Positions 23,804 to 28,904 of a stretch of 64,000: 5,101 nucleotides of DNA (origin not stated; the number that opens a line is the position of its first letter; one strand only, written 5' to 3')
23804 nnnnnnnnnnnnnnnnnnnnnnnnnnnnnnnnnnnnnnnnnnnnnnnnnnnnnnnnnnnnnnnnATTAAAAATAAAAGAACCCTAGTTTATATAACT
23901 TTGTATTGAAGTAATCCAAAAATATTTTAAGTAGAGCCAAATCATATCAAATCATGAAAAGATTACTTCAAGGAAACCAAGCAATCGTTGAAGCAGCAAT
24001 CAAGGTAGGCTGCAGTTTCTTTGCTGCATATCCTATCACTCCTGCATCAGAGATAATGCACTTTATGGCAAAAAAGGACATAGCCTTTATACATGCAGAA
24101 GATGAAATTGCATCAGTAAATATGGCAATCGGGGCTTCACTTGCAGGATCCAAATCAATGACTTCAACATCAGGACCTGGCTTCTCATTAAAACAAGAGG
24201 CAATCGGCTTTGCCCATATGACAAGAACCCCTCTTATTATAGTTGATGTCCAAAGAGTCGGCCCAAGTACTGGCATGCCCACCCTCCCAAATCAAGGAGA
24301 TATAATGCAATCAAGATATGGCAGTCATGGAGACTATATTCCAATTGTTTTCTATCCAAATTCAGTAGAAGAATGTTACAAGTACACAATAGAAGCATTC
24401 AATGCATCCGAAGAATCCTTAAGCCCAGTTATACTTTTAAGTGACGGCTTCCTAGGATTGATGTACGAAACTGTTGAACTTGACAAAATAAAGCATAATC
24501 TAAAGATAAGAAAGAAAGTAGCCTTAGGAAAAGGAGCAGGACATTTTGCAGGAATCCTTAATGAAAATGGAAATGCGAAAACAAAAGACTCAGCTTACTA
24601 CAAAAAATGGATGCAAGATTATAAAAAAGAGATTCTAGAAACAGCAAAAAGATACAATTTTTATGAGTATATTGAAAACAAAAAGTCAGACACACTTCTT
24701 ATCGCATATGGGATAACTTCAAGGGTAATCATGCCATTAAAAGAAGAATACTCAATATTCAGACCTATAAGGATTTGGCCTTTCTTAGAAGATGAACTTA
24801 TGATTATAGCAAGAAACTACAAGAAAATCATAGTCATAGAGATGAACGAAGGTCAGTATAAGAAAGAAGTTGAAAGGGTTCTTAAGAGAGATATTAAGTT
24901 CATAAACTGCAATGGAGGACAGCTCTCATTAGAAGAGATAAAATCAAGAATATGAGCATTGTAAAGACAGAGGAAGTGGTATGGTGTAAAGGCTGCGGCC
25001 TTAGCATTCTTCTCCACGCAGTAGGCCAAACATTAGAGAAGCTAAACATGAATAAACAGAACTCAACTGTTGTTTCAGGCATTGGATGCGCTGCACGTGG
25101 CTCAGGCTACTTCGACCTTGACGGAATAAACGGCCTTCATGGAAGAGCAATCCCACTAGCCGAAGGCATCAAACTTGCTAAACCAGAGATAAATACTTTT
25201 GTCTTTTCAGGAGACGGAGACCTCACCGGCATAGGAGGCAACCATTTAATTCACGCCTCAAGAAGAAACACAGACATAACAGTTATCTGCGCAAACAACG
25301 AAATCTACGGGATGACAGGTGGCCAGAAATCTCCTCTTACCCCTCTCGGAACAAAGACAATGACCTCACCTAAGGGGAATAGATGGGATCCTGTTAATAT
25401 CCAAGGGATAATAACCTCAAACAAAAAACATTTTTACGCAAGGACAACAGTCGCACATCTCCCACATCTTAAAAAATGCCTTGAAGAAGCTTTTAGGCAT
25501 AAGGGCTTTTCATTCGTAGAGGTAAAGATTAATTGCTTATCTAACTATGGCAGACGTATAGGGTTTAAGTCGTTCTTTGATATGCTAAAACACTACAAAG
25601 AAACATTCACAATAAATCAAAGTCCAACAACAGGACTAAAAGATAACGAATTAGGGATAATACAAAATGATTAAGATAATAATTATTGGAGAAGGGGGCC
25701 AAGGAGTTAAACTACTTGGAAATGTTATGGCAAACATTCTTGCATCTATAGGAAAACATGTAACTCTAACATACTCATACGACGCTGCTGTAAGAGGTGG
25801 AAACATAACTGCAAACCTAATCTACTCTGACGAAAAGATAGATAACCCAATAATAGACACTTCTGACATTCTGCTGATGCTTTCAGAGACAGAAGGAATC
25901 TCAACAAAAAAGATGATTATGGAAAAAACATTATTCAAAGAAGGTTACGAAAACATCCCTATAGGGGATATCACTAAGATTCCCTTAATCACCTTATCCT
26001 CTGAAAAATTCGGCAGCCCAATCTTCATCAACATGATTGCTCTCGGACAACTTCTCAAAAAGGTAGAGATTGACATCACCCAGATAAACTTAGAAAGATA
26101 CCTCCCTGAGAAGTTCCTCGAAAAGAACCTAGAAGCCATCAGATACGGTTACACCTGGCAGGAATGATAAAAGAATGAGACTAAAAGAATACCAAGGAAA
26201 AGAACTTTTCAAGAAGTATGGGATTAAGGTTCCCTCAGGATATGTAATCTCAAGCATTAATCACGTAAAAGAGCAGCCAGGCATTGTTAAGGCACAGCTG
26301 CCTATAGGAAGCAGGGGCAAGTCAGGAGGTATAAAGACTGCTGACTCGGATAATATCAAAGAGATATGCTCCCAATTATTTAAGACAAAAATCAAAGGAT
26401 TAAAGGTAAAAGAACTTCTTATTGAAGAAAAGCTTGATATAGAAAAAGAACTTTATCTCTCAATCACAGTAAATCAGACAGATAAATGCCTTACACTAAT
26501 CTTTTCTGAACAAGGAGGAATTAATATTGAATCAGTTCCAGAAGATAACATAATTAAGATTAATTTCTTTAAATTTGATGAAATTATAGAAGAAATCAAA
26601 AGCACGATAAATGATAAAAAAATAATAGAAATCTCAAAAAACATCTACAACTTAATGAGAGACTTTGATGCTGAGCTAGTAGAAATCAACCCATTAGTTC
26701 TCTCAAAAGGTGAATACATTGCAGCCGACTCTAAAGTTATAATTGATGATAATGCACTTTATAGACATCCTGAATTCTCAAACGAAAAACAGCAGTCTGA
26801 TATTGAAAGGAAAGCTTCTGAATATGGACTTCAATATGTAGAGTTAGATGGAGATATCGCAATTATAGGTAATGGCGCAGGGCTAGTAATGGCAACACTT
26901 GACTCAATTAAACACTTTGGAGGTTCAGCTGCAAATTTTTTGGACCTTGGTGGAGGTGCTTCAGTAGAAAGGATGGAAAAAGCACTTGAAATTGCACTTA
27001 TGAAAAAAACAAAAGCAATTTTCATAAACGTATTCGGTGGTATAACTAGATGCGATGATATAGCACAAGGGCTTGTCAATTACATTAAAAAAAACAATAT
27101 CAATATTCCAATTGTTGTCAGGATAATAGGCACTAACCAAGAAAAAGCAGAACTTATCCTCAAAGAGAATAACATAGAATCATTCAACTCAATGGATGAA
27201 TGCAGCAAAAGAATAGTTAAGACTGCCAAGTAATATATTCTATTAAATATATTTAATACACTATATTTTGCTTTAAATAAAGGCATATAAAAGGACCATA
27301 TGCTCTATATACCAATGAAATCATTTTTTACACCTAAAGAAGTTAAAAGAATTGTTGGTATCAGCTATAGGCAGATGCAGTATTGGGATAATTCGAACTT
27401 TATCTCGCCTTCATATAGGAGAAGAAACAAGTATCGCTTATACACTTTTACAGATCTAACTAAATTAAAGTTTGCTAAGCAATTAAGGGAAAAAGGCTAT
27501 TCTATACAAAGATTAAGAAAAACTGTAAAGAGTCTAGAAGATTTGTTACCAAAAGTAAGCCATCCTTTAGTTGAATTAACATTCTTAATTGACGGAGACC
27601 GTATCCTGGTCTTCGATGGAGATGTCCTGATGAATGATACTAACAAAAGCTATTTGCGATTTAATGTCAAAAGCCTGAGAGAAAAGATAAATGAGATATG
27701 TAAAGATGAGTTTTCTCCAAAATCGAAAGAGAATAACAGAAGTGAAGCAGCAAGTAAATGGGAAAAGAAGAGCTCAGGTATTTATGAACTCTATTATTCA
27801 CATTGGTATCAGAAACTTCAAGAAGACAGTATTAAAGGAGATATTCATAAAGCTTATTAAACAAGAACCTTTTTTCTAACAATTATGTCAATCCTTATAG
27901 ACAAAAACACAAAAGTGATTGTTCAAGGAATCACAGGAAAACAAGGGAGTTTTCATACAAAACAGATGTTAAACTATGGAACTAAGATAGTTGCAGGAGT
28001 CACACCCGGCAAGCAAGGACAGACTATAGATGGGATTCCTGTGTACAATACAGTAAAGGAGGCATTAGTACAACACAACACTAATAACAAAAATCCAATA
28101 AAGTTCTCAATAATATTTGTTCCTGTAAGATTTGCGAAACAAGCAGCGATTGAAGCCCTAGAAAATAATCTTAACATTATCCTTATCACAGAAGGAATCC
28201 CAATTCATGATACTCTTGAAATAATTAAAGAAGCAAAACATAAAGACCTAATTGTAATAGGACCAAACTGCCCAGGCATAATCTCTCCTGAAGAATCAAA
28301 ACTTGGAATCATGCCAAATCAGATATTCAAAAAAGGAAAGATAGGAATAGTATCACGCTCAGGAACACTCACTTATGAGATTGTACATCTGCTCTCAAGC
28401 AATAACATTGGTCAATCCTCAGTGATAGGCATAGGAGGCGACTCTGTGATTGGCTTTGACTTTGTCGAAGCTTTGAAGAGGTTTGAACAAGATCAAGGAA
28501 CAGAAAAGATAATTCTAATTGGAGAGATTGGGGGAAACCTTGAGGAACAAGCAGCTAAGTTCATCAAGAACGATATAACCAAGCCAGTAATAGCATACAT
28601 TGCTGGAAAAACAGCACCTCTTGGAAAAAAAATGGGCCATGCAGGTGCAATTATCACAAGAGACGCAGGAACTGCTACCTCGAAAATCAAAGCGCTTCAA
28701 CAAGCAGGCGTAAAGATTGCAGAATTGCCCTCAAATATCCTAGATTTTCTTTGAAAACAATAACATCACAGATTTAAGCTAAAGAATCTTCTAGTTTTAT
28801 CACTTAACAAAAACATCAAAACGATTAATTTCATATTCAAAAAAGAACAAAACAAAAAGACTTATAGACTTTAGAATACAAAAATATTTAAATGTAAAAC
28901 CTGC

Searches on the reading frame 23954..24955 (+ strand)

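Call 53: search_protein_families(library=pfam, proteins=[window:23954-24955:+])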
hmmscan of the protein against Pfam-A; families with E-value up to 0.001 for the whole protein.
window:23954-24955:+ (333 aa): 3 families
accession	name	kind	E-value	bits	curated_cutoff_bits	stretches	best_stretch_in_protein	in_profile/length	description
PF01855.24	POR_N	-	2.3e-57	194.8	27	1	13-198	1-189/231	Pyruvate flavodoxin/ferredoxin oxidoreductase, thiamine diP-bdg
PF17147.9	PFOR_II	-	2e-07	31.7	27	1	250-323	6-95/102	Pyruvate:ferredoxin oxidoreductase core domain II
PF02776.23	TPP_enzyme_N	-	5.4e-05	23.4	26.8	1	7-107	3-106/119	Thiamine pyrophosphate enzyme, N-terminal TPP binding domain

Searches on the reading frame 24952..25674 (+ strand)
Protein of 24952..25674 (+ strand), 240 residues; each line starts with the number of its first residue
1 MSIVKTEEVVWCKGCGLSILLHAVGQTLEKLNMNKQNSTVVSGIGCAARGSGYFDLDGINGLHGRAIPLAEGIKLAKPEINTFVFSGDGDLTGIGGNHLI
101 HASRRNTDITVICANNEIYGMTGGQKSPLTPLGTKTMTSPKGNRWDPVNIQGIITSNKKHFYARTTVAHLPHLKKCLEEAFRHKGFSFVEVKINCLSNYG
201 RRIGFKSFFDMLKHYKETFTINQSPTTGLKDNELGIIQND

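Call 53: search_protein_families(library=pfam, proteins=[window:24952-25674:+])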
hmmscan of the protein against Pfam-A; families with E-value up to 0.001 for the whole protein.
window:24952-25674:+ (240 aa): 1 family
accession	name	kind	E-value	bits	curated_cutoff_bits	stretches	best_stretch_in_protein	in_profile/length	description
PF02775.26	TPP_enzyme_C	-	2.4e-29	102.5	21.9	1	47-191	5-151/151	Thiamine pyrophosphate enzyme, C-terminal TPP binding domain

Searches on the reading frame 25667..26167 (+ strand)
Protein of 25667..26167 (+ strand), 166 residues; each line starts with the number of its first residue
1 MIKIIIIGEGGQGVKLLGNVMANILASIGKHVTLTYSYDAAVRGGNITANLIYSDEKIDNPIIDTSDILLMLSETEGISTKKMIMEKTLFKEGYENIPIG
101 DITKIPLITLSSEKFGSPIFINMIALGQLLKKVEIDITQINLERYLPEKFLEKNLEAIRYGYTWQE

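Call 53: search_protein_families(library=pfam, proteins=[window:25667-26167:+])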
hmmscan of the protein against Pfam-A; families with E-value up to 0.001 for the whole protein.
window:25667-26167:+ (166 aa): 1 family
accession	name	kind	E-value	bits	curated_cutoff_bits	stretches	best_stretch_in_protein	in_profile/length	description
PF01558.24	POR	-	3.2e-21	76.7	27.4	1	10-162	1-172/173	Pyruvate ferredoxin/flavodoxin oxidoreductase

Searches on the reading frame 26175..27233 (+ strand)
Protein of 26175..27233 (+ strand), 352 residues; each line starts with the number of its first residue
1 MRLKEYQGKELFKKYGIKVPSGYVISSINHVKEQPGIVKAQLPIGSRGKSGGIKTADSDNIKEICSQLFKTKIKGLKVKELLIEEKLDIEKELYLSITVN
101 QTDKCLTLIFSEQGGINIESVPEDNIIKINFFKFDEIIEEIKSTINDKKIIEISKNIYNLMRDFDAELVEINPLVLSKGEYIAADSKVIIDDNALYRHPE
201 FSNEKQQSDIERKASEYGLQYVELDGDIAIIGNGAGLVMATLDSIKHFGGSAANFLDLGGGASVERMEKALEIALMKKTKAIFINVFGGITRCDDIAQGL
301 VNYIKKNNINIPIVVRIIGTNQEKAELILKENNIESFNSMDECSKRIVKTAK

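Call 53: search_protein_families(library=pfam, proteins=[window:26175-27233:+])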
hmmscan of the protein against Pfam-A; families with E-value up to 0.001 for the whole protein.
window:26175-27233:+ (352 aa): 3 families
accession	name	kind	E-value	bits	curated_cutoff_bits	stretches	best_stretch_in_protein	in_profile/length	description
PF08442.15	ATP-grasp_2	-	1.6e-36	126.3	29.5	1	3-175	2-201/202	ATP-grasp domain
PF00549.24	Ligase_CoA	-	2.4e-22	79.9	24.5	1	233-335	3-113/128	CoA-ligase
PF24948.1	Citrate_synth_N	-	2e-14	53.9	83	1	25-197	43-227/232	ATP-citrate synthase ATP-grasp domain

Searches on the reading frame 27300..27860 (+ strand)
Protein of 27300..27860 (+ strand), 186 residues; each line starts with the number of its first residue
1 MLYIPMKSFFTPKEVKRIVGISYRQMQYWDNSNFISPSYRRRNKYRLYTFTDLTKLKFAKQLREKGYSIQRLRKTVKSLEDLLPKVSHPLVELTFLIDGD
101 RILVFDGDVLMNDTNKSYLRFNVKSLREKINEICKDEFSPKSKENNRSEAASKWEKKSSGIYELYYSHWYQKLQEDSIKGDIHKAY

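Call 53: search_protein_families(library=pfam, proteins=[window:27300-27860:+])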
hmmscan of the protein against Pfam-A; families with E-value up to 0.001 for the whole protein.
window:27300-27860:+ (186 aa): 2 families
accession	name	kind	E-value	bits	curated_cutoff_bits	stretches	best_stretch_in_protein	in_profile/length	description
PF13411.12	MerR_1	-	2.6e-14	53.5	21.6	1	10-77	1-67/69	MerR HTH family regulatory protein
PF00376.29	MerR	-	1.1e-05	25.6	28.2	1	11-48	1-38/38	MerR family regulatory protein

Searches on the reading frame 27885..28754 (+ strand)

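Call 53: search_protein_families(library=pfam, proteins=[window:27885-28754:+])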
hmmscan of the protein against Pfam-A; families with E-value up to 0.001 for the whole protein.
window:27885-28754:+ (289 aa): 4 families
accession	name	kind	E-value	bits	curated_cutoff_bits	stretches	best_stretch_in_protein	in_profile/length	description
PF02629.25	CoA_binding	-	1.5e-25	90.2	22.3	1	6-101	1-93/97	CoA binding domain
PF00549.24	Ligase_CoA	-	9.5e-21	74.7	24.5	1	156-276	1-127/128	CoA-ligase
PF13607.11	Succ_CoA_lig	-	3.5e-12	46.7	27.4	1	150-283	1-129/138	Succinyl-CoA ligase like flavodoxin domain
PF13380.12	CoA_binding_2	-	2.9e-06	28.2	22.8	1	19-133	14-114/116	CoA binding domain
